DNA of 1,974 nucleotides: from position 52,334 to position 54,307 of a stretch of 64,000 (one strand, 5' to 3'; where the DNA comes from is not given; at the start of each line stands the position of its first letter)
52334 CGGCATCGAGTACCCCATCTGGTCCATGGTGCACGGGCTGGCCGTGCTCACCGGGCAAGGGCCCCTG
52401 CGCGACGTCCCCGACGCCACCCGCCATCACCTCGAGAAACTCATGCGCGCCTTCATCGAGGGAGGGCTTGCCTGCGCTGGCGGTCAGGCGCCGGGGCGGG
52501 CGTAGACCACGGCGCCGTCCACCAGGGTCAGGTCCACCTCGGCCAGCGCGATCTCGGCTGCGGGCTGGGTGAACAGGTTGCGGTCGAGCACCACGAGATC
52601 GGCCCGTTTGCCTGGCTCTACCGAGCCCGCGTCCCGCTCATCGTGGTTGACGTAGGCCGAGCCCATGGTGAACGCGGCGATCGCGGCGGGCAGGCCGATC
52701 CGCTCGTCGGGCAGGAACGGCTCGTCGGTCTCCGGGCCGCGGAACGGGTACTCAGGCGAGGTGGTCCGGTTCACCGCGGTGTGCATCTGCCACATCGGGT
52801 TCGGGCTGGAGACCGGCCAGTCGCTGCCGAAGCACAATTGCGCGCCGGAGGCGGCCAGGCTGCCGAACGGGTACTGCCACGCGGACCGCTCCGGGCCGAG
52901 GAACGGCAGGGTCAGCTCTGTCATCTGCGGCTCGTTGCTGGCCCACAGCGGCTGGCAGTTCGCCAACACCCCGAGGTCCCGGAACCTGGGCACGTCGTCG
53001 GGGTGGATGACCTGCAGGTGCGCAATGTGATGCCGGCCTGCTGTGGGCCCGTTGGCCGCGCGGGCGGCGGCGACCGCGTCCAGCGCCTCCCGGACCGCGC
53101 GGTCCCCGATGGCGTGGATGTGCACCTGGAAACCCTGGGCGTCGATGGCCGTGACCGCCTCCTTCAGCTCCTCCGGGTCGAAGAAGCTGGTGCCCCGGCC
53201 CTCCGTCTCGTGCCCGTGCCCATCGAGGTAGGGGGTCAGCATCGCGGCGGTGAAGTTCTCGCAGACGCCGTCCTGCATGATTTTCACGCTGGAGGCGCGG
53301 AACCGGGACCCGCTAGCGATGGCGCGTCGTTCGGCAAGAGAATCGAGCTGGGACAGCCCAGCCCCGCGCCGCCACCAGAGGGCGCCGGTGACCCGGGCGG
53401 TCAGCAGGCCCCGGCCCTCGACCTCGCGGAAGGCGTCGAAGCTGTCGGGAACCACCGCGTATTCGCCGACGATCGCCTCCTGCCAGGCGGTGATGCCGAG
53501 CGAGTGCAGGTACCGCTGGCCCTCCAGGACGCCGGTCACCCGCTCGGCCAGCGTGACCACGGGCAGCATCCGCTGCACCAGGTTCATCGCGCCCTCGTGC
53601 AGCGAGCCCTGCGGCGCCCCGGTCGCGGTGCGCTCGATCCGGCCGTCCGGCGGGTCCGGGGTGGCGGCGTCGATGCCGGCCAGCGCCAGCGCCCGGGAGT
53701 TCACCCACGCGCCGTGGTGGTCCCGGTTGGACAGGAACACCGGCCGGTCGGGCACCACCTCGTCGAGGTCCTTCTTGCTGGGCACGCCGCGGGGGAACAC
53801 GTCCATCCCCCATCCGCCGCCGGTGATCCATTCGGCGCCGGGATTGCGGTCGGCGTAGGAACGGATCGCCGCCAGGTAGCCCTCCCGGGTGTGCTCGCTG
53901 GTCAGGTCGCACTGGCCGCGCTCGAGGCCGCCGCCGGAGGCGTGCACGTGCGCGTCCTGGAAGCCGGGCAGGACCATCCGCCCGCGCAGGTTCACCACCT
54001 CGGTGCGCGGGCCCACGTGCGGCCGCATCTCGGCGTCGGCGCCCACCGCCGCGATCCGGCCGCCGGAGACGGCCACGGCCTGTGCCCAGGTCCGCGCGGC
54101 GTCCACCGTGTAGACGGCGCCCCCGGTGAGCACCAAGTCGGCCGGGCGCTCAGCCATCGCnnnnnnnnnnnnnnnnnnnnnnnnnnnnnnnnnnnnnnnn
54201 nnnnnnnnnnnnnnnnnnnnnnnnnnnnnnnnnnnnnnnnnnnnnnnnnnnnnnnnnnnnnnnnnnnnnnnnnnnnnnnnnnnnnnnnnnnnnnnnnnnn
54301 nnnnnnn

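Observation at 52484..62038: Complete corrinoid-dependent methyl-transfer module built around a non-pyrrolysine MttB-family enzyme, with its own MTHFR and a co-transcribed amidohydrolase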

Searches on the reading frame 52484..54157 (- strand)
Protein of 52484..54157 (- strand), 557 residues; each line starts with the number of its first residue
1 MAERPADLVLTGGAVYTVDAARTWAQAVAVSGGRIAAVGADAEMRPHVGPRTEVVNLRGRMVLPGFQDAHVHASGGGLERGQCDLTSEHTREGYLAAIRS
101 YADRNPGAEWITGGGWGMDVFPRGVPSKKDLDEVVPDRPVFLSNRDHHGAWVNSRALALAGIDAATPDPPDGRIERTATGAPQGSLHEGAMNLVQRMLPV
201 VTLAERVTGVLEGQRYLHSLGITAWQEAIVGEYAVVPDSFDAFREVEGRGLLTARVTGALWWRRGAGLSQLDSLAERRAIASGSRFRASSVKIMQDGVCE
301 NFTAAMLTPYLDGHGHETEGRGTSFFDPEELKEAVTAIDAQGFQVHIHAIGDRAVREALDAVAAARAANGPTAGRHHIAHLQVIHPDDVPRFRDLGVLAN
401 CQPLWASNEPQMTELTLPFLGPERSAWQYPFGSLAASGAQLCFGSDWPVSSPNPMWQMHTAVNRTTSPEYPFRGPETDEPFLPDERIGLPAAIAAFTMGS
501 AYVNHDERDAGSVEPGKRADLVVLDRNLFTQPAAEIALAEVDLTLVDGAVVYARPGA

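Call 3: search_protein_families(library=pfam, proteins=[window:52484-54157:-])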
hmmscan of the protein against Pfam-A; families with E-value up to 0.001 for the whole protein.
window:52484-54157:- (557 aa): 3 families
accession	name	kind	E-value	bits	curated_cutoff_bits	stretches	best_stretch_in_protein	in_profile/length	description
PF07969.17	Amidohydro_3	-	1.5e-97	328.5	29.7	1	53-552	1-472/472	Amidohydrolase family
PF01979.26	Amidohydro_1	-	5.5e-11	42.7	25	1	491-550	283-344/345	Amidohydrolase family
PF22039.1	HUTI_composite_bact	-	2.1e-05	24.5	25.5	1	27-45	2-20/26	Imidazolonepropionase-like composite domain, bacteria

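Call 28: search_protein_families(library=ncbifam, proteins=[window:52484-54157:-], max_evalue=0.00001)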
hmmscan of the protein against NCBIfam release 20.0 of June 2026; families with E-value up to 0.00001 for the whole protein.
window:52484-54157:- (557 aa): 16 families
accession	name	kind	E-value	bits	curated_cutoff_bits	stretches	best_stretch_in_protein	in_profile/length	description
NF006056.0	PRK08204.1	subfamily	2.2e-12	46.5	391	1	7-78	4-72/449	hypothetical protein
TIGR01224.1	hutI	equivalog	5.6e-11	41.9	298.15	0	26-74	4-50/377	imidazolonepropionase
NF051886.1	XaaProDiPepCaul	equivalog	2.6e-10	39.9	500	0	25-88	18-79/398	Xaa-Pro dipeptidase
NF006679.0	PRK09228.1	subfamily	1.4e-09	37.2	351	1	27-72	33-78/433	guanine deaminase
NF005557.0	PRK07228.1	equivalog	4.9e-09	35.4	522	0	9-84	4-75/445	5'-deoxyadenosine deaminase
NF006689.0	PRK09237.1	equivalog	1e-08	34.2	371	1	6-73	3-66/383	amidohydrolase/deacetylase family metallohydrolase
TIGR02967.1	guan_deamin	equivalog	4.4e-08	32.5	375.4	0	27-74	8-55/401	guanine deaminase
TIGR01975.1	isoAsp_dipep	equivalog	5.6e-08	32.4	331.25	1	25-88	17-80/389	beta-aspartyl-peptidase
NF006055.0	PRK08203.1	equivalog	6.5e-08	31.5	532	0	8-72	7-70/455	8-oxoguanine deaminase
TIGR03178.1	allantoinase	equivalog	1e-07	31.2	357.85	1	7-77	1-64/441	allantoinase AllB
TIGR02033.1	D-hydantoinase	equivalog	4.3e-07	29.2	393.25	0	9-73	2-60/454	dihydropyrimidinase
NF006549.0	PRK09045.1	equivalog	8.8e-07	27.9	540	0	4-81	6-83/444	TRZ/ATZ family hydrolase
NF011990.0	PRK15446.2-6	subfamily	9e-07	27.9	233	0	487-554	326-385/390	alpha-D-ribose 1-methylphosphonate 5-triphosphate diphosphatase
NF006559.0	PRK09060.1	equivalog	3.1e-06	25.8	482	1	5-80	4-72/444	dihydroorotase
TIGR02318.1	phosphono_phnM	equivalog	3.7e-06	26.1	390.55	0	485-527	318-359/376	phosphonate metabolism protein PhnM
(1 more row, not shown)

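Call 30: search_solved_structures(query=window:52484-54157:-, max_evalue=0.00001)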
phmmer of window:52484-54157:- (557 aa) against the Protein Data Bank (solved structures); distinct sequences matched with E-value up to 0.00001: 4.
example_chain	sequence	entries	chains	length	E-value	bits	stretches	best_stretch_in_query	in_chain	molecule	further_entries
3icj_A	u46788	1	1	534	3e-32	115.3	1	10-530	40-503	uncharacterized metal-dependent hydrolase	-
3igh_X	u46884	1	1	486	5.4e-30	107.9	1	10-527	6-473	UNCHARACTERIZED METAL-DEPENDENT HYDROLASE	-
4v1x_A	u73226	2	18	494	4.1e-08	35.7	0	12-75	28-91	ATRAZINE CHLOROHYDROLASE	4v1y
3ggm_A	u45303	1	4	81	1.8e-07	33.6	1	6-76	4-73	uncharacterized protein BT9727_2919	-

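Call 46: find_homologous_proteins(query=window:52484-54157:-, max_evalue=1e-20)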
Query window:52484-54157:- (557 aa): 8000 proteins with E <= 1e-20 among 8000 candidates; the best 120 are listed.
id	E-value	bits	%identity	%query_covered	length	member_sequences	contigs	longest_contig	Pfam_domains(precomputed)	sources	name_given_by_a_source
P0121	0.0e+0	1271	100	100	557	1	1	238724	PF07969.18,PF22039.2,PF01979.27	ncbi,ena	-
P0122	0.0e+0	1217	95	99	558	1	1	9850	PF07969.18,PF22039.2,PF01979.27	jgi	jgi:predicted amidohydrolase YtcJ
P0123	0.0e+0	1213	95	100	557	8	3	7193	PF07969.18,PF22039.2,PF01979.27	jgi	jgi:predicted amidohydrolase YtcJ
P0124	0.0e+0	1209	94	100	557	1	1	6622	PF07969.18,PF01979.27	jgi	jgi:predicted amidohydrolase YtcJ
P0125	0.0e+0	1207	94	100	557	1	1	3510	PF07969.18,PF01979.27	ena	-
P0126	0.0e+0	1207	94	100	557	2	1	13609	PF07969.18,PF01979.27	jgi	jgi:hypothetical protein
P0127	0.0e+0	1206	94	100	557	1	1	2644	PF07969.18,PF22039.2,PF01979.27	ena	-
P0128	0.0e+0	1205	94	100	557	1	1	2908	PF07969.18,PF01979.27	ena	-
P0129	0.0e+0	1205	94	100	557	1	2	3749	PF07969.18,PF22039.2,PF01979.27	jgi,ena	-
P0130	0.0e+0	1201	94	99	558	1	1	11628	PF07969.18,PF22039.2,PF01979.27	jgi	jgi:predicted amidohydrolase YtcJ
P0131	0.0e+0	1201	93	100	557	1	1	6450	PF07969.18,PF22039.2,PF01979.27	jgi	-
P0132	0.0e+0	1201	93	100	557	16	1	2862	PF07969.18,PF22039.2,PF01979.27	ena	-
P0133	0.0e+0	1200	94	99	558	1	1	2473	PF07969.18,PF22039.2,PF01979.27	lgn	-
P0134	0.0e+0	1200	94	100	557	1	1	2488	PF07969.18,PF22039.2,PF01979.27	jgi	-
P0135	0.0e+0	1200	93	100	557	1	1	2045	PF07969.18,PF22039.2,PF01979.27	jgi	-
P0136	0.0e+0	1200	94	99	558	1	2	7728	PF07969.18,PF22039.2,PF01979.27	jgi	jgi:predicted amidohydrolase YtcJ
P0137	0.0e+0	1198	94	99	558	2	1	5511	PF07969.18,PF22039.2,PF01979.27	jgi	jgi:predicted amidohydrolase YtcJ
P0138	0.0e+0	1198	94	100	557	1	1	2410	PF07969.18,PF01979.27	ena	-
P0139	0.0e+0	1195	93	100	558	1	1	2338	PF07969.18,PF22039.2,PF01979.27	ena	-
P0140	0.0e+0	1194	93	100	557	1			PF07969.18,PF01979.27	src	-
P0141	0.0e+0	1192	93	100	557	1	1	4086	PF07969.18,PF22039.2,PF01979.27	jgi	jgi:predicted amidohydrolase YtcJ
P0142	0.0e+0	1182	92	100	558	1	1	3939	PF07969.18,PF01979.27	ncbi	-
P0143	0.0e+0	1174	92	100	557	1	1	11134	PF07969.18,PF22039.2,PF01979.27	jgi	jgi:predicted amidohydrolase YtcJ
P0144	0.0e+0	1173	89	100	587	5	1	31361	PF07969.18,PF22039.2,PF01979.27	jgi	jgi:predicted amidohydrolase YtcJ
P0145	0.0e+0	1172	92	100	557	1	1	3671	PF07969.18,PF22039.2,PF01979.27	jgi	jgi:predicted amidohydrolase YtcJ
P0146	0.0e+0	1157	90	100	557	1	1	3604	PF07969.18,PF22039.2,PF01979.27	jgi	jgi:predicted amidohydrolase YtcJ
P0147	0.0e+0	1154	91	99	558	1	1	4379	PF07969.18,PF22039.2,PF01979.27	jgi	jgi:predicted amidohydrolase YtcJ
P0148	0.0e+0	1152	90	100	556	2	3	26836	PF07969.18,PF22039.2,PF01979.27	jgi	jgi:predicted amidohydrolase YtcJ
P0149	0.0e+0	1151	90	100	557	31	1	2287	PF07969.18,PF22039.2,PF01979.27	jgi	-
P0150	0.0e+0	1148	90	100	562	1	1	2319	PF07969.18,PF22039.2,PF01979.27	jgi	jgi:predicted amidohydrolase YtcJ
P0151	0.0e+0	1146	90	100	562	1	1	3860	PF07969.18,PF01979.27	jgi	-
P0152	0.0e+0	1146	90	99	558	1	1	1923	PF07969.18,PF22039.2,PF01979.27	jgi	jgi:predicted amidohydrolase YtcJ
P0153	0.0e+0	1142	89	100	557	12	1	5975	PF07969.18,PF22039.2,PF01979.27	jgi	-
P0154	0.0e+0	1139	89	99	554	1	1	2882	PF07969.18,PF01979.27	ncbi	-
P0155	0.0e+0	1138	89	100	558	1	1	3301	PF07969.18,PF01979.27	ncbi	-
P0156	0.0e+0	1138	89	100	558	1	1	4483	PF07969.18,PF01979.27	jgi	-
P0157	0.0e+0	1138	88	100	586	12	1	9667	PF07969.18,PF01979.27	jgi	jgi:predicted amidohydrolase YtcJ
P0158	0.0e+0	1137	89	99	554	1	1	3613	PF07969.18,PF22039.2,PF01979.27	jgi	jgi:predicted amidohydrolase YtcJ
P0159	0.0e+0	1134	88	100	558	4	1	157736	PF07969.18,PF22039.2,PF01979.27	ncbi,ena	-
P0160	0.0e+0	1133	88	100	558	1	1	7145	PF07969.18,PF22039.2,PF01979.27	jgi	jgi:hypothetical protein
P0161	0.0e+0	1130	89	99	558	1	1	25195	PF07969.18,PF01979.27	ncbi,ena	-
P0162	0.0e+0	1129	87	100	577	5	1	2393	PF07969.18,PF22039.2,PF01979.27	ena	-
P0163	0.0e+0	1128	89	100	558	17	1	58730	PF07969.18,PF01979.27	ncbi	-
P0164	0.0e+0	1128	88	100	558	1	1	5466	PF07969.18,PF22039.2,PF01979.27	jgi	jgi:predicted amidohydrolase YtcJ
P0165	0.0e+0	1127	87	100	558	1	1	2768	PF07969.18,PF22039.2,PF01979.27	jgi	jgi:hypothetical protein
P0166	0.0e+0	1125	87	100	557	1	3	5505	PF07969.18,PF01979.27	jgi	jgi:predicted amidohydrolase YtcJ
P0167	0.0e+0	1125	87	100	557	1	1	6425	PF07969.18,PF01979.27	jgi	jgi:predicted amidohydrolase YtcJ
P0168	0.0e+0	1124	90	97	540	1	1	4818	PF07969.18,PF22039.2,PF01979.27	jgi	-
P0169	0.0e+0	1124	87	100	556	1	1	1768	PF07969.18,PF01979.27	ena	-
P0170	0.0e+0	1124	87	100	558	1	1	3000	PF07969.18,PF22039.2,PF01979.27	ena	-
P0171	0.0e+0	1122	87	100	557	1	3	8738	PF07969.18,PF01979.27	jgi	jgi:predicted amidohydrolase YtcJ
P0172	0.0e+0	1122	88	100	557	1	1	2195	PF07969.18,PF22039.2,PF01979.27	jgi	-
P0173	0.0e+0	1122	87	100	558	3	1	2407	PF07969.18,PF22039.2,PF01979.27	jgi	jgi:hypothetical protein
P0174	0.0e+0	1122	87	100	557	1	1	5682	PF07969.18,PF01979.27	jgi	jgi:predicted amidohydrolase YtcJ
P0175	0.0e+0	1122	88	99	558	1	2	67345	PF07969.18,PF01979.27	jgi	jgi:predicted amidohydrolase YtcJ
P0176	0.0e+0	1121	87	100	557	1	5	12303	PF07969.18,PF01979.27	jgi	jgi:predicted amidohydrolase YtcJ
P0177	0.0e+0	1121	85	100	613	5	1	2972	PF07969.18,PF01979.27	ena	-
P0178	0.0e+0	1120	87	100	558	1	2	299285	PF07969.18,PF22039.2,PF01979.27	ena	-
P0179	0.0e+0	1120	88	99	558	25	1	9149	PF07969.18,PF01979.27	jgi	jgi:predicted amidohydrolase YtcJ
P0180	0.0e+0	1119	88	100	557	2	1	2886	PF07969.18,PF22039.2,PF01979.27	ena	-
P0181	0.0e+0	1119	87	100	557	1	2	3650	PF07969.18,PF01979.27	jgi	-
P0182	0.0e+0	1119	87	100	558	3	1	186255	PF07969.18,PF22039.2,PF01979.27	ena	-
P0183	0.0e+0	1119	86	100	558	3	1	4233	PF07969.18,PF01979.27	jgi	jgi:predicted amidohydrolase YtcJ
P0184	0.0e+0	1118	87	100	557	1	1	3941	PF07969.18,PF01979.27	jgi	jgi:predicted amidohydrolase YtcJ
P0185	0.0e+0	1118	88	99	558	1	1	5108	PF07969.18,PF01979.27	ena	-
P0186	0.0e+0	1117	87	100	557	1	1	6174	PF07969.18,PF22039.2,PF01979.27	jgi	jgi:predicted amidohydrolase YtcJ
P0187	0.0e+0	1117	88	99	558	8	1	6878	PF07969.18,PF22039.2,PF01979.27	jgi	-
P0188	0.0e+0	1117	87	100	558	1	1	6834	PF07969.18,PF01979.27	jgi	jgi:predicted amidohydrolase YtcJ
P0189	0.0e+0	1117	87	100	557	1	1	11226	PF07969.18,PF01979.27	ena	-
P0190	0.0e+0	1117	87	100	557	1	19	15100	PF07969.18,PF01979.27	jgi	jgi:hypothetical protein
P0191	0.0e+0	1117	87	100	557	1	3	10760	PF07969.18,PF01979.27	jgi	jgi:predicted amidohydrolase YtcJ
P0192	0.0e+0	1116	87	100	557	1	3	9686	PF07969.18,PF01979.27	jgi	jgi:predicted amidohydrolase YtcJ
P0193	0.0e+0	1116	87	99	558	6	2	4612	PF07969.18,PF01979.27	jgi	jgi:predicted amidohydrolase YtcJ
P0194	0.0e+0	1116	87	100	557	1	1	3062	PF07969.18,PF01979.27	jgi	jgi:hypothetical protein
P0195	0.0e+0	1116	87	100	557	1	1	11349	PF07969.18,PF01979.27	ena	-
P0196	0.0e+0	1115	87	100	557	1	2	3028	PF07969.18,PF01979.27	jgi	jgi:predicted amidohydrolase YtcJ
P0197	0.0e+0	1115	87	100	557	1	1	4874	PF07969.18,PF01979.27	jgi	jgi:predicted amidohydrolase YtcJ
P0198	0.0e+0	1114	87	100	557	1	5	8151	PF07969.18,PF01979.27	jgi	jgi:predicted amidohydrolase YtcJ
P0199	0.0e+0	1114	87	99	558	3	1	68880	PF07969.18,PF22039.2,PF01979.27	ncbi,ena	-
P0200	0.0e+0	1113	87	100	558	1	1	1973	PF07969.18,PF01979.27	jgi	jgi:predicted amidohydrolase YtcJ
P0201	0.0e+0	1112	85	100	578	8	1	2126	PF07969.18,PF01979.27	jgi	jgi:predicted amidohydrolase YtcJ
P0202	0.0e+0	1112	87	99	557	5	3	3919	PF07969.18,PF01979.27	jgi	jgi:predicted amidohydrolase YtcJ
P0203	0.0e+0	1111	86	100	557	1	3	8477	PF07969.18,PF01979.27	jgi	jgi:predicted amidohydrolase YtcJ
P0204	0.0e+0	1110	84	99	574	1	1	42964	PF07969.18,PF01979.27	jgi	jgi:predicted amidohydrolase YtcJ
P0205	0.0e+0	1110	86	99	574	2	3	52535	PF07969.18,PF22039.2,PF01979.27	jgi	-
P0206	0.0e+0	1110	87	99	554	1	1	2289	PF07969.18,PF01979.27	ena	-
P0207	0.0e+0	1109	86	99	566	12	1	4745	PF07969.18,PF01979.27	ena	-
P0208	0.0e+0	1108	86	99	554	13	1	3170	PF07969.18,PF22039.2,PF01979.27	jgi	-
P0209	0.0e+0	1108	87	99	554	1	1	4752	PF07969.18,PF22039.2,PF01979.27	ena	-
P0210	0.0e+0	1108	87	99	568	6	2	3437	PF07969.18,PF22039.2,PF01979.27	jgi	jgi:predicted amidohydrolase YtcJ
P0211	0.0e+0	1108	84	100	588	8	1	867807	PF07969.18,PF01979.27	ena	-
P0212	0.0e+0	1107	86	100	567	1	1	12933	PF07969.18,PF22039.2,PF01979.27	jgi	jgi:predicted amidohydrolase YtcJ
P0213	0.0e+0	1107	86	99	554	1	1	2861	PF07969.18,PF01979.27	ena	-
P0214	0.0e+0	1106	82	100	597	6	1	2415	PF07969.18,PF01979.27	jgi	jgi:predicted amidohydrolase YtcJ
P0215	0.0e+0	1105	87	99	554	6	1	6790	PF07969.18,PF22039.2,PF01979.27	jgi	-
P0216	0.0e+0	1105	84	100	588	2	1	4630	PF07969.18,PF22039.2,PF01979.27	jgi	jgi:predicted amidohydrolase YtcJ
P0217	0.0e+0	1104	86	99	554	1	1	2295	PF07969.18,PF01979.27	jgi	jgi:predicted amidohydrolase YtcJ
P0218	0.0e+0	1104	85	100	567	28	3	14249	PF07969.18,PF22039.2,PF01979.27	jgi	jgi:predicted amidohydrolase YtcJ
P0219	0.0e+0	1103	87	99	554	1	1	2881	PF07969.18,PF01979.27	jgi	jgi:predicted amidohydrolase YtcJ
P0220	0.0e+0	1101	87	98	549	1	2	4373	PF07969.18,PF01979.27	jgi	jgi:predicted amidohydrolase YtcJ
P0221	0.0e+0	1095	85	100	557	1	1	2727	PF07969.18,PF01979.27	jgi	jgi:predicted amidohydrolase YtcJ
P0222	0.0e+0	1094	86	99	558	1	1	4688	PF07969.18,PF01979.27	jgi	jgi:predicted amidohydrolase YtcJ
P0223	0.0e+0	1093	82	100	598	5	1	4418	PF07969.18,PF22039.2,PF01979.27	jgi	jgi:predicted amidohydrolase YtcJ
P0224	0.0e+0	1091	85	100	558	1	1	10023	PF07969.18,PF01979.27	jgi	jgi:predicted amidohydrolase YtcJ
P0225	0.0e+0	1090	87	97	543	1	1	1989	PF07969.18,PF22039.2,PF01979.27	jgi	-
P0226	0.0e+0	1089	83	100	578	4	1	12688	PF07969.18,PF22039.2,PF01979.27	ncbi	ncbi:MAG TPA: amidohydrolase [Streptosporangiaceae bacterium]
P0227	0.0e+0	1086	86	99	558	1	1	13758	PF07969.18,PF22039.2,PF01979.27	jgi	jgi:predicted amidohydrolase YtcJ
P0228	0.0e+0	1086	86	99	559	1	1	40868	PF07969.18,PF01979.27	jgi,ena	-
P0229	0.0e+0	1083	85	99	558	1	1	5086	PF07969.18,PF22039.2,PF01979.27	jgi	jgi:predicted amidohydrolase YtcJ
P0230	0.0e+0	1082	85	100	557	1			PF07969.18,PF22039.2,PF01979.27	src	-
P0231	0.0e+0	1079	84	99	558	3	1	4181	PF07969.18,PF01979.27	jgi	-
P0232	0.0e+0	1078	85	99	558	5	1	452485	PF07969.18,PF01979.27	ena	-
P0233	0.0e+0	1075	84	99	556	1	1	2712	PF07969.18,PF01979.27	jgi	jgi:hypothetical protein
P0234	0.0e+0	1074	90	92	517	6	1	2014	PF07969.18,PF22039.2,PF01979.27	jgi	jgi:predicted amidohydrolase YtcJ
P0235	0.0e+0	1072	84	99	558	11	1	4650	PF07969.18,PF01979.27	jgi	jgi:predicted amidohydrolase YtcJ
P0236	0.0e+0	1069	84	99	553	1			PF07969.18,PF22039.2,PF01979.27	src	-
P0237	0.0e+0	1043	87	92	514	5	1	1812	PF07969.18,PF01979.27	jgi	jgi:predicted amidohydrolase YtcJ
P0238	0.0e+0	1036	77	100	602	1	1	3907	PF07969.18,PF01979.27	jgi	jgi:predicted amidohydrolase YtcJ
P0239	0.0e+0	1036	82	99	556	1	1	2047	PF07969.18,PF01979.27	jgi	jgi:predicted amidohydrolase YtcJ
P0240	0.0e+0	1025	82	99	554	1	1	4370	PF07969.18,PF01979.27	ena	-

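Call 47: find_encoding_contigs(protein=P0121, flank=6000, max_places=2)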
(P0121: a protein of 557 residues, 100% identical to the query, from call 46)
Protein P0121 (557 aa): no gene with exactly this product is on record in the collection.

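Call 48: find_encoding_contigs(protein=P0211, flank=6000, max_places=2)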
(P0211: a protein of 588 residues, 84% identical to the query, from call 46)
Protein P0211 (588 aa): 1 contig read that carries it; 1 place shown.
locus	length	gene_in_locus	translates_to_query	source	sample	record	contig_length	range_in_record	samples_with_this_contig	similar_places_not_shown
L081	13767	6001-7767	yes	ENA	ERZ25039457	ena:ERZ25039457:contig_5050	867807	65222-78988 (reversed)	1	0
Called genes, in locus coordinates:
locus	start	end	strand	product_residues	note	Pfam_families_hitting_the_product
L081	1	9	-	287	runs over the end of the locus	PF07796:DUF1638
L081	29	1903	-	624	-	PF00111:Fer2, PF17650:RACo_linker, PF17651:Raco_middle, PF14574:RACo_C_ter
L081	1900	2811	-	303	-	PF00809:Pterin_bind, PF03599:CdhD (weak)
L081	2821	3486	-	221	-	PF02607:B12-binding_2, PF02310:B12-binding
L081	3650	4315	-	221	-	PF01047:MarR (weak), PF09339:HTH_IclR, PF12802:MarR_2, PF01614:IclR_C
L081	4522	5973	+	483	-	PF06253:MTTB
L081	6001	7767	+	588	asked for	PF07969:Amidohydro_3, PF01979:Amidohydro_1 (faint)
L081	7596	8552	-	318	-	PF17197:DUF5134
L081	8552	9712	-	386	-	-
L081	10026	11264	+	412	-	PF00483:NTP_transferase, PF12804:NTP_transf_3 (weak), PF24894:Hexapep_GlmU, PF25084:LbH_EIF2B (weak), PF25087:GMPPB_C (weak), PF25247:LbH_GLGC (faint)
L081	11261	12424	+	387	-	PF13439:Glyco_transf_4, PF13579:Glyco_trans_4_4, PF20706:GT4-conflict (weak), PF00534:Glycos_transf_1, PF13692:Glyco_trans_1_4, PF13524:Glyco_trans_1_2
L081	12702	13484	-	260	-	-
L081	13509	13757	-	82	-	-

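Call 49: find_encoding_contigs(protein=P0232, flank=6000, max_places=2)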
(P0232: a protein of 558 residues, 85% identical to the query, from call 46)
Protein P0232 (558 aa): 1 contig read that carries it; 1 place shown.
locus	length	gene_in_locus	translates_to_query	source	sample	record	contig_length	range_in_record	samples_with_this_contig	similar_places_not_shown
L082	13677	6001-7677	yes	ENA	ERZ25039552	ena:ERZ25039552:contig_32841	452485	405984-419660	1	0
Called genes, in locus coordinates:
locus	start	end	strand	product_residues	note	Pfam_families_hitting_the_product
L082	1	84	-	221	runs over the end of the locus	PF02607:B12-binding_2, PF02310:B12-binding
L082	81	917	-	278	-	PF09339:HTH_IclR, PF12802:MarR_2, PF01047:MarR (faint), PF01614:IclR_C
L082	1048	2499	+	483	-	PF06253:MTTB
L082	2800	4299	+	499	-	-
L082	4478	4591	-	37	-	-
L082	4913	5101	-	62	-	-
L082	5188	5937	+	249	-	PF04185:Phosphoesterase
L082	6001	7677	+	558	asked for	PF01979:Amidohydro_1 (faint), PF07969:Amidohydro_3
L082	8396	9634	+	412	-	PF00483:NTP_transferase, PF12804:NTP_transf_3 (weak), PF24894:Hexapep_GlmU, PF25084:LbH_EIF2B (faint), PF25247:LbH_GLGC (faint)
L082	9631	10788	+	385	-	PF13439:Glyco_transf_4, PF13579:Glyco_trans_4_4, PF20706:GT4-conflict (weak), PF00534:Glycos_transf_1, PF13692:Glyco_trans_1_4, PF13524:Glyco_trans_1_2 (weak)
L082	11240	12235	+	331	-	-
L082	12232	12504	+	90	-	-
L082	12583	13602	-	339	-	PF01717:Meth_synt_2, PF01208:URO-D (weak)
